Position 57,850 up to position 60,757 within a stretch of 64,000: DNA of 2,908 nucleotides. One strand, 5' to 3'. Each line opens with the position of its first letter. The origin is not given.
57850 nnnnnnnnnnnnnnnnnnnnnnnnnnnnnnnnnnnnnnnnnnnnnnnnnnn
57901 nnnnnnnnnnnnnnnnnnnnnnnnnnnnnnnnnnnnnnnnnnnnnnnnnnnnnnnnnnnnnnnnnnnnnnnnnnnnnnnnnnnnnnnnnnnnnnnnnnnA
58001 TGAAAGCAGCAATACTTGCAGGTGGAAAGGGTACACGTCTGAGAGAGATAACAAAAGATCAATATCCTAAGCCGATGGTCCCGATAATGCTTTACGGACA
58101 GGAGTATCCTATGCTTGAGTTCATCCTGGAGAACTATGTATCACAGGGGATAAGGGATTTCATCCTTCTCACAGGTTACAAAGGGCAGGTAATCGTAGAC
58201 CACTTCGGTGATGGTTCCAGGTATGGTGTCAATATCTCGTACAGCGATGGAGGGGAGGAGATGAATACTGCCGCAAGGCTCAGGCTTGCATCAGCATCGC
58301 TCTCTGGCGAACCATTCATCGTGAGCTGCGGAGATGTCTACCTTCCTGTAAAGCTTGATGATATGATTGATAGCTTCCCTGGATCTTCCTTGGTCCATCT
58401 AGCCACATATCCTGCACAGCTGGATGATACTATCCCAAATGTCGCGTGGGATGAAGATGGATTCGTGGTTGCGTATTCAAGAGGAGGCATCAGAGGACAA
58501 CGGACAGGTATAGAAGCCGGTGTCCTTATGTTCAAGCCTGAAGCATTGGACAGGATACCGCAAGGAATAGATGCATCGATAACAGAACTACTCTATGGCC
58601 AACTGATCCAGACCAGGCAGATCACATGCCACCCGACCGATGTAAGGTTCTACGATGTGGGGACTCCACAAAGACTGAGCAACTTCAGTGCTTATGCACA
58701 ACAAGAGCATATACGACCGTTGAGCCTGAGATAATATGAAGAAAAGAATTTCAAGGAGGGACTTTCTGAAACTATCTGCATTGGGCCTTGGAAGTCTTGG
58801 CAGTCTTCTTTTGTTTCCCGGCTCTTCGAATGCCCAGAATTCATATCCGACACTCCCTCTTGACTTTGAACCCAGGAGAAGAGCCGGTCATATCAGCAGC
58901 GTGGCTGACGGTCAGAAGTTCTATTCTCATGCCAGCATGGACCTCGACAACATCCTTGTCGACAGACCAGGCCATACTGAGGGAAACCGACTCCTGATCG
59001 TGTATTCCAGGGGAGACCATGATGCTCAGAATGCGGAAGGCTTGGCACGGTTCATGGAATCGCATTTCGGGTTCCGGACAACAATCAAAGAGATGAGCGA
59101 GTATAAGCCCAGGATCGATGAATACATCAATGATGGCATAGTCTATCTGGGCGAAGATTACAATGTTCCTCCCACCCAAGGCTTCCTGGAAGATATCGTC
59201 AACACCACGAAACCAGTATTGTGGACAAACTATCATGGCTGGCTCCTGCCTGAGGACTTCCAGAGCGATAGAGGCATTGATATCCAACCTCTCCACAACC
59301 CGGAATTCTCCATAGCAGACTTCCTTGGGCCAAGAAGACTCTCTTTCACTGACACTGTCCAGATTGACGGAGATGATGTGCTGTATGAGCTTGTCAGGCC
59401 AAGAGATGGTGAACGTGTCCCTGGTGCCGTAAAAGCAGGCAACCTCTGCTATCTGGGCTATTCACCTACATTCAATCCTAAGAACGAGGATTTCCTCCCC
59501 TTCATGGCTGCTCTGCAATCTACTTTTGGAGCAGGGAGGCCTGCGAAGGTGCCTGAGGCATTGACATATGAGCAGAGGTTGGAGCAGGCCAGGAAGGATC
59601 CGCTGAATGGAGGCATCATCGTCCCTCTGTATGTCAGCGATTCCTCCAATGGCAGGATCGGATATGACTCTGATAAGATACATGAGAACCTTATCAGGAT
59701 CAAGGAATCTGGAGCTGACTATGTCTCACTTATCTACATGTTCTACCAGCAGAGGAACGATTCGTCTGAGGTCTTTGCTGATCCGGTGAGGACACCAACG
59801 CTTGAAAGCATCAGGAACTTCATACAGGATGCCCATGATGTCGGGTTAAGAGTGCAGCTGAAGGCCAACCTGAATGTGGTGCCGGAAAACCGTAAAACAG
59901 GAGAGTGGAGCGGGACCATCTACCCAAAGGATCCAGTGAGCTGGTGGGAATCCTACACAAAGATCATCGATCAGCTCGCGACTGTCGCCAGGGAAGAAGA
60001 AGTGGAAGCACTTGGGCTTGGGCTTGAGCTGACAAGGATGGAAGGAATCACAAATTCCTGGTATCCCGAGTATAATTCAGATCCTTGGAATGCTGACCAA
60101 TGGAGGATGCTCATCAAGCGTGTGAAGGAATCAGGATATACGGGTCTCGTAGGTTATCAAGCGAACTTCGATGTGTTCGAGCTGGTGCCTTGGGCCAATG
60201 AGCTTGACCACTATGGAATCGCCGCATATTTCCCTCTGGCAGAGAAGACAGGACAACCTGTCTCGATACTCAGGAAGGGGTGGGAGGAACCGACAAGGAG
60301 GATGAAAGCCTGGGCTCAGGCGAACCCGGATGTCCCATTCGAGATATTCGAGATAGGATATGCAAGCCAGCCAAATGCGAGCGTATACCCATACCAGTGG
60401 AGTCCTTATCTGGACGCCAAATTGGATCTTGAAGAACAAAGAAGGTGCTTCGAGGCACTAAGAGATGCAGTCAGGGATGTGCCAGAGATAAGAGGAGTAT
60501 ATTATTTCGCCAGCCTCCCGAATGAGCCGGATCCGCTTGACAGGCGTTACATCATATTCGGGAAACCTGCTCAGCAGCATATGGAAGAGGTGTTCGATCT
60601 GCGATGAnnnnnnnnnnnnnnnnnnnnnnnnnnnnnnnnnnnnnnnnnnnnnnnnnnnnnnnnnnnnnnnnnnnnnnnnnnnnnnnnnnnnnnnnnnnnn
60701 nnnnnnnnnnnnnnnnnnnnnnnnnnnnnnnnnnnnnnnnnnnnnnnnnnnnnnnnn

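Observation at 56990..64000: Exopolysaccharide locus with a processive QxxRW glycosyltransferase, DUF2334-like deacetylase and Tat-secreted glycosidase-like protein (PNAG/cellulose-like system in an archaeon)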

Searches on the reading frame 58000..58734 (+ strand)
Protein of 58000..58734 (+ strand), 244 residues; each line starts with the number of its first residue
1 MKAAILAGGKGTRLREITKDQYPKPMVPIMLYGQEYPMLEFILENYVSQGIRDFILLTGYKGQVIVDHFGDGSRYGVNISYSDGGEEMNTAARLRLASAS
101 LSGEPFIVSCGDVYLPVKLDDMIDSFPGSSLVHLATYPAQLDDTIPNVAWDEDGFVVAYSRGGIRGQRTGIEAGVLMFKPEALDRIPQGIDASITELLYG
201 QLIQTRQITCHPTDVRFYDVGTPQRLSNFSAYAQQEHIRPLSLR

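Call 5: search_protein_families(library=pfam, proteins=[window:58000-58734:+], max_evalue=0.1)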
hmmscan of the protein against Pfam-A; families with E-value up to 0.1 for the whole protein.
window:58000-58734:+ (244 aa): 2 families
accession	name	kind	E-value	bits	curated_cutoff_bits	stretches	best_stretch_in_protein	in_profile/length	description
PF00483.29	NTP_transferase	-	1.9e-19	70.7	21.2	1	2-126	1-124/245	Nucleotidyl transferase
PF12804.13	NTP_transf_3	-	4.1e-05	24.3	27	1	3-113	1-96/160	MobA-like NTP transferase domain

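Call 6: search_protein_families(library=ncbifam, proteins=[window:58000-58734:+], max_evalue=0.1)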
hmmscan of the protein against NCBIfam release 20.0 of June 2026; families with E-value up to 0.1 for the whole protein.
window:58000-58734:+ (244 aa): 29 families (the best 25 are shown)
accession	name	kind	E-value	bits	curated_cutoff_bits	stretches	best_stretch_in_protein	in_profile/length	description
NF045761.1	NAMPUrTaseMurU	equivalog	2.3e-29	102.9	250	1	1-229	1-223/226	N-acetylmuramate alpha-1-phosphate uridylyltransferase MurU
NF052502.1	man1P_GTase_Rv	exception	4.7e-29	101.3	440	1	2-230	2-227/352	mannose-1-phosphate guanylyltransferase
TIGR03992.1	Arch_glmU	subfamily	2.7e-22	79.2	292.1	1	1-227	1-221/393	bifunctional sugar-1-phosphate nucleotidylyltransferase/acetyltransferase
NF049965.1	GlMnHpPGnyltfHddC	equivalog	2.3e-19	69.9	300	1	1-230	1-218/221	D-glycero-D-manno-heptose 1-phosphate guanosyltransferase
NF041313.1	UDPGP_AglF_Halo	equivalog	1.8e-18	66.8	400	1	1-125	1-118/234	UTP--glucose-1-phosphate uridylyltransferase AglF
TIGR02623.1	G1P_cyt_trans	equivalog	4.4e-16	59.1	300.25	1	1-70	1-65/255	glucose-1-phosphate cytidylyltransferase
TIGR01208.1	rmlA_long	equivalog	1.1e-13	50.8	320.25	1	2-129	1-124/353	glucose-1-phosphate thymidylyltransferase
NF003670.0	PRK05293.1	equivalog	3e-11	42.9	470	1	3-79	7-79/382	glucose-1-phosphate adenylyltransferase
NF001947.0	PRK00725.1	subfamily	1.4e-09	37.3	470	1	3-72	19-84/426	glucose-1-phosphate adenylyltransferase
TIGR02091.1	glgC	equivalog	1.8e-09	37.2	424.9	1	3-72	3-68/364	glucose-1-phosphate adenylyltransferase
NF002023.0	PRK00844.1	subfamily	1.9e-09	36.9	458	1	3-69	9-71/408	glucose-1-phosphate adenylyltransferase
TIGR01099.1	galU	equivalog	2e-09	37.4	326.8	1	1-71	2-67/261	UTP--glucose-1-phosphate uridylyltransferase GalU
TIGR01207.1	rmlA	equivalog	3.5e-09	36.2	360.65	1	3-111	2-106/286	glucose-1-phosphate thymidylyltransferase RfbA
NF041173.1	Sug_nt_acttase_Thmprot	equivalog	8.5e-07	28.2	600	1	1-116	1-109/405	bifunctional sugar-1-phosphate nucleotidylyltransferase/acetyltransferase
NF012024.0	PRK15480.1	equivalog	8.9e-07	28.3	588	1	2-83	5-82/292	glucose-1-phosphate thymidylyltransferase RfbA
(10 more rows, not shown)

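Call 45: search_solved_structures(query=window:58000-58734:+, max_evalue=0.00001)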
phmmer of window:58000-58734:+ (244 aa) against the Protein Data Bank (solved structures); distinct sequences matched with E-value up to 0.00001: 26.
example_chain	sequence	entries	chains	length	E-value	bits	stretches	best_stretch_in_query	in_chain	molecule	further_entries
4y7t_A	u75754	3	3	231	1.3e-18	70.4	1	1-117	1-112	Nucleotidyl transferase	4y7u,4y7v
8x7s_B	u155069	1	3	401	1.5e-16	63.7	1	1-205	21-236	UTP--glucose-1-phosphate uridylyltransferase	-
8hhd_A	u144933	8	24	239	7.9e-12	48.2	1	1-118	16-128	Nucleotidyl transferase | N-acetylmuramate alpha-1-phosphate uridylyltransferase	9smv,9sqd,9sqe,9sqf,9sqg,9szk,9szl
7whr_B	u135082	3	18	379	3.7e-11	46.1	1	1-224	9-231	Nucleotidyl transferase family protein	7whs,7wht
1tzf_A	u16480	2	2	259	9.3e-11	44.7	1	2-72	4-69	Glucose-1-phosphate cytidylyltransferase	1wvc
5xhw_A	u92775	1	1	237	3.9e-10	42.7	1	4-146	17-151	Putative 6-deoxy-D-mannoheptose pathway protein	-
6jq8_A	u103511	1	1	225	4.3e-10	42.6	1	4-146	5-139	Putative 6-deoxy-D-mannoheptose pathway protein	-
8yre_D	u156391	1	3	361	5.3e-10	42.3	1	1-187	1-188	Mannose-1-phosphate guanylyltransferase 1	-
7x8j_A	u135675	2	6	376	5.6e-10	42.2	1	1-187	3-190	Mannose-1-phosphate guanylyltransferase 1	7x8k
7d72_K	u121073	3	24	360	3.3e-09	39.6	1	1-123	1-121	Mannose-1-phosphate guanyltransferase beta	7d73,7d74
1mc3_A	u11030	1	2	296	2e-08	37.1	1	1-112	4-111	GLUCOSE-1-PHOSPHATE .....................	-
5mni_E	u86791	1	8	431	1.2e-07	34.5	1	3-106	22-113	Glucose-1-phosphate adenylyltransferase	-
5l6s_A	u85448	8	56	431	1.4e-07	34.3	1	3-104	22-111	Glucose-1-phosphate adenylyltransferase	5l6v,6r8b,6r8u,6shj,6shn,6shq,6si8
1jyk_A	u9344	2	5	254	1.6e-07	34.1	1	2-108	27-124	CTP:phosphocholine Cytidylyltransferase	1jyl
1lvw_A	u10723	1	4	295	5.3e-07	32.4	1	1-88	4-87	glucose-1-phosphate thymidylyltransferase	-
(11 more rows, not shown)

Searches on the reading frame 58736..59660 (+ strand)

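Call 54: search_protein_families(library=pfam, proteins=[window:58736-59660:+], max_evalue=1)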
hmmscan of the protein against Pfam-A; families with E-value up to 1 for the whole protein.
window:58736-59660:+ (308 aa): 1 family
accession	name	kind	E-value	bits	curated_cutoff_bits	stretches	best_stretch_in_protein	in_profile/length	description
PF10518.14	TAT_signal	-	0.014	15.8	22.7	1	5-16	2-13/21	TAT (twin-arginine translocation) pathway signal sequence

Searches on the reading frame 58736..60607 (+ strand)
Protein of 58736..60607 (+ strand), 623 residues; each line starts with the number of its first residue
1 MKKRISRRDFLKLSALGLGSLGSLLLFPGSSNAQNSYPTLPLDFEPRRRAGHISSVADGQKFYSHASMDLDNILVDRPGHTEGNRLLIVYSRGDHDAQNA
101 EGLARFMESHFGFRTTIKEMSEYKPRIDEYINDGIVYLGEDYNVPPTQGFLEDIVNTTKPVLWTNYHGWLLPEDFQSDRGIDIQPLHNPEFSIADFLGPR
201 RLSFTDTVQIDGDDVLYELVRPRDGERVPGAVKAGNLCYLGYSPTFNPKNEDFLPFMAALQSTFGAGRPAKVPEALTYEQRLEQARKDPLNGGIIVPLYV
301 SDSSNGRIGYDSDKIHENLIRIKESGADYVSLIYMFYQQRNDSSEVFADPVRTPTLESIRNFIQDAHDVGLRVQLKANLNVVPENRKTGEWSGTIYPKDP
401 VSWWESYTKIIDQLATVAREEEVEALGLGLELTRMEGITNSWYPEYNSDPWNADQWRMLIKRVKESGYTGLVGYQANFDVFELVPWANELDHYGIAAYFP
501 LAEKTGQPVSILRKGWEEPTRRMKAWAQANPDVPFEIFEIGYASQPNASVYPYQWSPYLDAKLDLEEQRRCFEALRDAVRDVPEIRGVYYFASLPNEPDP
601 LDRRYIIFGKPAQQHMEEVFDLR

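Call 5: search_protein_families(library=pfam, proteins=[window:58736-60607:+], max_evalue=0.1)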
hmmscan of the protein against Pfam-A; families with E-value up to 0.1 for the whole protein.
window:58736-60607:+ (623 aa): 5 families
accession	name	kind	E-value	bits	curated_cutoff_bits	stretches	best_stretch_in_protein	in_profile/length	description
PF22612.2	GH113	-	1e-29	104.3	27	1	309-590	11-265/289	Glycoside Hydrolase Family 113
PF14488.12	DUF4434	-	0.015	15.2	30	0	316-380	22-86/283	Domain of unknown function (DUF4434)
PF10518.14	TAT_signal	-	0.028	14.8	22.7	1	5-16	2-13/21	TAT (twin-arginine translocation) pathway signal sequence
PF16408.10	DUF5016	-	0.076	13.6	31.2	0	307-338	66-97/120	Domain of unknown function (DUF5016)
PF05047.22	L51_S25_CI-B8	-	0.098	13.1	26.6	0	522-545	8-28/52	Mitochondrial ribosomal protein L51 / S25 / CI-B8 domain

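Call 6: search_protein_families(library=ncbifam, proteins=[window:58736-60607:+], max_evalue=0.1)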
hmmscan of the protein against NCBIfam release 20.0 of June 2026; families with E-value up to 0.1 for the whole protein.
window:58736-60607:+ (623 aa): 1 family
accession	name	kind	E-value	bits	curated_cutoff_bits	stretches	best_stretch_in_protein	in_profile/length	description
TIGR01409.1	TAT_signal_seq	domain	2.1e-05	24.6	16.7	1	5-33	1-29/29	twin-arginine translocation signal domain-containing protein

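Call 35: search_solved_structures(query=window:58736-60607:+, max_evalue=1, show_alignments=2)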
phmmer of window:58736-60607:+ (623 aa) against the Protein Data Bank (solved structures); distinct sequences matched with E-value up to 1: 8.
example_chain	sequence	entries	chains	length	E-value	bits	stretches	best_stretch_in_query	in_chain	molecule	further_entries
4cd6_A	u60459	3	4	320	1.6e-10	43.5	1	312-620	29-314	ENDO-BETA-1,4-MANNANASE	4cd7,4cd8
3civ_A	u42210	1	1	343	2.1e-10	43.1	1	312-620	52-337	Endo-beta-1,4-mannanase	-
7dvz_A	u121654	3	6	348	1.5e-05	27.1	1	326-616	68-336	Endo-beta-1,4-mannanase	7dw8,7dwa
5ylh_A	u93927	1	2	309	2.3e-05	26.4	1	311-618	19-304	beta-1,4-mannanase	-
7dv7_A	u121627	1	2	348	3.1e-05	26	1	325-616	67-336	Endo-beta-1,4-mannanase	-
7dvj_A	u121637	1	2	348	0.00018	23.5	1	326-616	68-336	Endo-beta-1,4-mannanase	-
5ks8_A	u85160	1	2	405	0.28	12.9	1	201-278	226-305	Pyruvate carboxylase subunit alpha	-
5jkq_A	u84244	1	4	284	0.61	11.8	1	151-241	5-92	PfVFT1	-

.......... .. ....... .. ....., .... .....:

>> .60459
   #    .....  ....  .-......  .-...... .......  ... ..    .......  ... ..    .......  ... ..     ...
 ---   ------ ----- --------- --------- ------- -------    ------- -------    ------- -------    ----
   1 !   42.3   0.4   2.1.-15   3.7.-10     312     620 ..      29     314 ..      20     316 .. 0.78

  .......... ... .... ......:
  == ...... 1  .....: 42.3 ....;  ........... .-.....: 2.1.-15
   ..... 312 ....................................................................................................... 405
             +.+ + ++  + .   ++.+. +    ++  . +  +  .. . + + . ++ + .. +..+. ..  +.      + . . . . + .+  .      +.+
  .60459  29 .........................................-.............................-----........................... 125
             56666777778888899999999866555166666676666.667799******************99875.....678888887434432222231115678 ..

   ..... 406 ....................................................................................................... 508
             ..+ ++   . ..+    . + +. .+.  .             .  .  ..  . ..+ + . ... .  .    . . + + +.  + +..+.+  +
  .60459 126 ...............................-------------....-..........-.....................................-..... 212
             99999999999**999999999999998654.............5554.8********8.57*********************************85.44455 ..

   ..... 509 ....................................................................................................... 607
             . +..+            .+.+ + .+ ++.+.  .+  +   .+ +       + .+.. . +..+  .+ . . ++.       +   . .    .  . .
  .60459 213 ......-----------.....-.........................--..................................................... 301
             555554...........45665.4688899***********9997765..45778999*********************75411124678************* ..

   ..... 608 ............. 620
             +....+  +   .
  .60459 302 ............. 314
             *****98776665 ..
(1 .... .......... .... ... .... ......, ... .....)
